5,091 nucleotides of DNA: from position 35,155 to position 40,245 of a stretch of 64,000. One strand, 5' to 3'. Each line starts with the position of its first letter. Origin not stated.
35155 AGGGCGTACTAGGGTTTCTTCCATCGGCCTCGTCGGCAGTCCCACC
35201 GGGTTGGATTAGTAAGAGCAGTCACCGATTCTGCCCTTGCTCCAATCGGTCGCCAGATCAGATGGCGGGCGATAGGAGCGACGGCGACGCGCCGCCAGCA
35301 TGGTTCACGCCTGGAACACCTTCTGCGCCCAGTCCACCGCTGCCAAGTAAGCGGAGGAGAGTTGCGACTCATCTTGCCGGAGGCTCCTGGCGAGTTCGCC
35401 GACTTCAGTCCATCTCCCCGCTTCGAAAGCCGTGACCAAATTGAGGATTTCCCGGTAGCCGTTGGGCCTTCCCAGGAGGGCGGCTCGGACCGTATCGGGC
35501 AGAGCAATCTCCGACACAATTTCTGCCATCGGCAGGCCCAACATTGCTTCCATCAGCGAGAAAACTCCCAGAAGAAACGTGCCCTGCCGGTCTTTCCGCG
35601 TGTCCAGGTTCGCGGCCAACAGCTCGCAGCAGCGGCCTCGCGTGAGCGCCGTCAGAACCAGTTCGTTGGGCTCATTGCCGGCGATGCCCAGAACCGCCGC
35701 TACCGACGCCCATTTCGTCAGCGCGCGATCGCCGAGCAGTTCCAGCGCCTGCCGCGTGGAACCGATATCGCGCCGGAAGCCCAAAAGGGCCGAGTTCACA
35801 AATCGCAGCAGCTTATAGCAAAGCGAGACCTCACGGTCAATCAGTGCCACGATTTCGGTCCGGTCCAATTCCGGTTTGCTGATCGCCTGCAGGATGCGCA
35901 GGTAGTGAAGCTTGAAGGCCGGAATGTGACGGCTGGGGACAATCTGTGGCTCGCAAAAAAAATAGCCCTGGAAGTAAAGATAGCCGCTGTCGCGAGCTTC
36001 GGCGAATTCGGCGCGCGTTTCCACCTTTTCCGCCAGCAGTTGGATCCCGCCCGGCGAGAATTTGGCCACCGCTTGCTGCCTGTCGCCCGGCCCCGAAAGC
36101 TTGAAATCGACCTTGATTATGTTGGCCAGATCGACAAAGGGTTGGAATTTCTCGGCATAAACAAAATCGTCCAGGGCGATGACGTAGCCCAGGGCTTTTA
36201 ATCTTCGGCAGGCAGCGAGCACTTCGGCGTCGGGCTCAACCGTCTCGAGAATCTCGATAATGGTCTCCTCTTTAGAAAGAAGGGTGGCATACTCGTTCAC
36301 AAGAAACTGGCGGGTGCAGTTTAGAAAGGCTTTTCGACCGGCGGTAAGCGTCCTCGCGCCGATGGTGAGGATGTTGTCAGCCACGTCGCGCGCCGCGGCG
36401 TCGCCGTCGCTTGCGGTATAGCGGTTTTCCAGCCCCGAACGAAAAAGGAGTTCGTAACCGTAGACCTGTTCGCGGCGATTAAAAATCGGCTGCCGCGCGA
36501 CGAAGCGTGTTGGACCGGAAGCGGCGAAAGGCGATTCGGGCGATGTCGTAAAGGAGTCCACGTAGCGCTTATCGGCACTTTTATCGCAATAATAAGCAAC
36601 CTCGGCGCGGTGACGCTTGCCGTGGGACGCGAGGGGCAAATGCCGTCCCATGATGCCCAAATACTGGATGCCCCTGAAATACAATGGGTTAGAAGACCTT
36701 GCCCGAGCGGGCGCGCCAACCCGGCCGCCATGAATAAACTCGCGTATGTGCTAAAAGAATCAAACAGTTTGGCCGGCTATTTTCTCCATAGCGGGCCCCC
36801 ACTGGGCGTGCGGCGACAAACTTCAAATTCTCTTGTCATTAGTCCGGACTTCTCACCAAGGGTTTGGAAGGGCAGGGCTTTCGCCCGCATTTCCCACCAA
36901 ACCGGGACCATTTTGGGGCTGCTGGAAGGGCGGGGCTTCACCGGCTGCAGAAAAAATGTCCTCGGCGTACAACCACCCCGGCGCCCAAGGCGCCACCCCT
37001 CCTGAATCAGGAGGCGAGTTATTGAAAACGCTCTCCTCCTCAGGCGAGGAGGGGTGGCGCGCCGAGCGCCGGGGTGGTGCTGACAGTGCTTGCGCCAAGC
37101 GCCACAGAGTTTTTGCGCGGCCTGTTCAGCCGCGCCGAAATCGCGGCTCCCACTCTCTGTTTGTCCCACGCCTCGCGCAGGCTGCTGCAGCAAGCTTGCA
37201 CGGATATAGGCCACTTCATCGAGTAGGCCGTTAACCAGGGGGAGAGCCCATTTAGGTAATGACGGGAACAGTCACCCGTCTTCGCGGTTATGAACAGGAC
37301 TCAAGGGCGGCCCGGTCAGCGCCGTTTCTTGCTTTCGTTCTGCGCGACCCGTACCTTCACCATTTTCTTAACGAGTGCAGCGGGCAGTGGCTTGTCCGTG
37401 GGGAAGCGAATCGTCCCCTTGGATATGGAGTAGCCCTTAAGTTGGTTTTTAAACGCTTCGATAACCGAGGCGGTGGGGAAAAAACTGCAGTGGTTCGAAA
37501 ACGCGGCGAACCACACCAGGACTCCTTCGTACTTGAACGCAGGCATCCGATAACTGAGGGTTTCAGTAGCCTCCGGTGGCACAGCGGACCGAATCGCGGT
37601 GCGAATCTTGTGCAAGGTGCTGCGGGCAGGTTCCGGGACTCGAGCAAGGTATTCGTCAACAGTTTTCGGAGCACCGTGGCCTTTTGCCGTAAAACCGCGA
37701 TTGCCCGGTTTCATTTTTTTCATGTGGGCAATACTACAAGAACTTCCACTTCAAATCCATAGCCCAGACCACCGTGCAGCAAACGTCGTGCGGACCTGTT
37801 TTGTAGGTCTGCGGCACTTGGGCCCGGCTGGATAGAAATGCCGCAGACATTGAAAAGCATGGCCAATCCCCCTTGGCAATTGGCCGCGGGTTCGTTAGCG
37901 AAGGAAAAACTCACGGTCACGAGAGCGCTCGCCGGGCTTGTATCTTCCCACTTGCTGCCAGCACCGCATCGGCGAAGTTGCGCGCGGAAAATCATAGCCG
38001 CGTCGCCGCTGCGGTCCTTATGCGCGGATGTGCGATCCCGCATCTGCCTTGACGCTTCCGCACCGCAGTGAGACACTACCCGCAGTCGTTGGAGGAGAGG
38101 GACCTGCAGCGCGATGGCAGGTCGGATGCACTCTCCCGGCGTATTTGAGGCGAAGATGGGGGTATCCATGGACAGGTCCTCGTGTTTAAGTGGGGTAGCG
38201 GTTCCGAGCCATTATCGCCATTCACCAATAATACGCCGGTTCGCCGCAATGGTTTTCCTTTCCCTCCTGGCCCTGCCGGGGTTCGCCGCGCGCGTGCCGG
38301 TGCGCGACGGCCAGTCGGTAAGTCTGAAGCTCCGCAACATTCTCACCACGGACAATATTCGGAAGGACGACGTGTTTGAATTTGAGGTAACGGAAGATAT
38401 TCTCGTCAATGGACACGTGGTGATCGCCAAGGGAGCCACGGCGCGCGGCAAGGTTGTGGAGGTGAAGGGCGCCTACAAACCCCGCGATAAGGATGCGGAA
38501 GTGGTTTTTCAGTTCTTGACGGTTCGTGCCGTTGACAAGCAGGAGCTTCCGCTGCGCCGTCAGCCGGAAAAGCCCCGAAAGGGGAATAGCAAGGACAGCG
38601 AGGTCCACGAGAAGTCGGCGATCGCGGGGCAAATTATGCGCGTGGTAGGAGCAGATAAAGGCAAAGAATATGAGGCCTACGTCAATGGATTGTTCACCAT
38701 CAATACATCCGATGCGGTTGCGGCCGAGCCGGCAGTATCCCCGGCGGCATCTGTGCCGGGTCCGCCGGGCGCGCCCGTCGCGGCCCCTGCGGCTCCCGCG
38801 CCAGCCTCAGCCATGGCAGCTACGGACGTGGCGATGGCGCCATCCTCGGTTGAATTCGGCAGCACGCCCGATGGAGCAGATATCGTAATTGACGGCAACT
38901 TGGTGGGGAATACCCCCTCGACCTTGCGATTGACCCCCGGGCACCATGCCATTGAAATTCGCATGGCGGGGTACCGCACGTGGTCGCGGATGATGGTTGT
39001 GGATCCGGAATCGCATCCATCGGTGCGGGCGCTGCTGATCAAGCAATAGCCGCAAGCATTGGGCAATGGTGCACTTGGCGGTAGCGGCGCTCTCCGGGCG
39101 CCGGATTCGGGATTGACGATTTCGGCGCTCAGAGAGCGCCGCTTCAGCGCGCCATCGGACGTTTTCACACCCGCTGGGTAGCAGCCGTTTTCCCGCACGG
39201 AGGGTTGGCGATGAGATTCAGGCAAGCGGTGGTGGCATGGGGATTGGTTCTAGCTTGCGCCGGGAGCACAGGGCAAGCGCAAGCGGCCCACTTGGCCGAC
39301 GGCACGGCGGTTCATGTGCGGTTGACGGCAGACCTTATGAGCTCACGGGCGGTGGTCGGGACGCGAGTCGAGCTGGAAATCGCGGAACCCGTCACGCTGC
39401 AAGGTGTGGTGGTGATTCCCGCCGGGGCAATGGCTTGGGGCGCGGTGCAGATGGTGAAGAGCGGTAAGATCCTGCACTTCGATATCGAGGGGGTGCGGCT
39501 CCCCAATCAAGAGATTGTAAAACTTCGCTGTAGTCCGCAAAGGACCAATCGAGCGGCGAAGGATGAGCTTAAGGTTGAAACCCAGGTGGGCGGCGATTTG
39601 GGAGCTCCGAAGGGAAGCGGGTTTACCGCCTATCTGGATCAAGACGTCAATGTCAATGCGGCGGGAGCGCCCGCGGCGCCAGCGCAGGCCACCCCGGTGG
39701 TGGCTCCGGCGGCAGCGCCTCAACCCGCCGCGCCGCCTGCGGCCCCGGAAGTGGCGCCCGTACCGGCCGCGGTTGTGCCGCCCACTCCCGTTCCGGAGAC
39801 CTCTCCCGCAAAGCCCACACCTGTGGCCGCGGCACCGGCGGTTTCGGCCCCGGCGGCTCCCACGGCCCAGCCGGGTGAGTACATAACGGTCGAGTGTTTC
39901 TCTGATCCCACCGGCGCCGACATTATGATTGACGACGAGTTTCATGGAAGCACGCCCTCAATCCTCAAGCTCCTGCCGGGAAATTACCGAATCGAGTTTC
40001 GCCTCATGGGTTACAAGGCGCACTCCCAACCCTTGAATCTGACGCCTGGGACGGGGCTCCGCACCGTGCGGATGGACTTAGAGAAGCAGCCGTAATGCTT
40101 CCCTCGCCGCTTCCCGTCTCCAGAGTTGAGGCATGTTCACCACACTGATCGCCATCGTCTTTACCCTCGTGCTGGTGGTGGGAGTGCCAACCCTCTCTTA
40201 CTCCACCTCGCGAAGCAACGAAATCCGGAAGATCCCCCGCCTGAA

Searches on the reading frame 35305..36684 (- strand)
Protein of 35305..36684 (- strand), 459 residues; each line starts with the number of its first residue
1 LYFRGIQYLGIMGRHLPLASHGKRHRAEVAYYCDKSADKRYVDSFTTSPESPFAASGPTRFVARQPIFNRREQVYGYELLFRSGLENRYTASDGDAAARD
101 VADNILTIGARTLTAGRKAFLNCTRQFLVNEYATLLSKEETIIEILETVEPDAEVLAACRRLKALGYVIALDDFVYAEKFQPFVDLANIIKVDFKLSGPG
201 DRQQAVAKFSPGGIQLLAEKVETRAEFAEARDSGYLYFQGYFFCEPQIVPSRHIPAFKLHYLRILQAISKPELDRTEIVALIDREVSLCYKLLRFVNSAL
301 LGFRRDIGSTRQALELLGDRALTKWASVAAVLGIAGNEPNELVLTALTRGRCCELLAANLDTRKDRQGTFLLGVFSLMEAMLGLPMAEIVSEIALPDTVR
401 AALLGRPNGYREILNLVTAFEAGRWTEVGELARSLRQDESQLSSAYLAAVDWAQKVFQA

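Call 53: search_protein_families(library=pfam, proteins=[window:35305-36684:-], max_evalue=0.00001)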
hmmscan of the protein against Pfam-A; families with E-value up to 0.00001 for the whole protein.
window:35305-36684:- (459 aa): 2 families
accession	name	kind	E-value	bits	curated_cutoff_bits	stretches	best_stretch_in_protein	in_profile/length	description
PF08668.18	HDOD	-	6.1e-15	55.7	22.9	1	254-373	1-125/196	HDOD domain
PF00563.25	EAL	-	2.3e-11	44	31.3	0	213-246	203-236/236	EAL domain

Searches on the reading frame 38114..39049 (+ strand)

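Call 54: search_protein_families(library=pfam, proteins=[window:38114-39049:+], max_evalue=0.00001)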
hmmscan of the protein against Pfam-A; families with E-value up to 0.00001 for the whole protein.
window:38114-39049:+ (311 aa): 1 family
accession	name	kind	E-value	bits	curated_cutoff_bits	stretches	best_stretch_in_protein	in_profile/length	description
PF08308.17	PEGA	-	3.6e-12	46.5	20.8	1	249-305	7-64/71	PEGA domain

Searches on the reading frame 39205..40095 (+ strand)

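Call 54: search_protein_families(library=pfam, proteins=[window:39205-40095:+], max_evalue=0.00001)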
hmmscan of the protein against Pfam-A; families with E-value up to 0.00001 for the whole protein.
window:39205-40095:+ (296 aa): 1 family
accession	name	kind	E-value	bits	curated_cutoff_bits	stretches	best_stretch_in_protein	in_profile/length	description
PF08308.17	PEGA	-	7.3e-07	29.4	20.8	1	233-283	8-59/71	PEGA domain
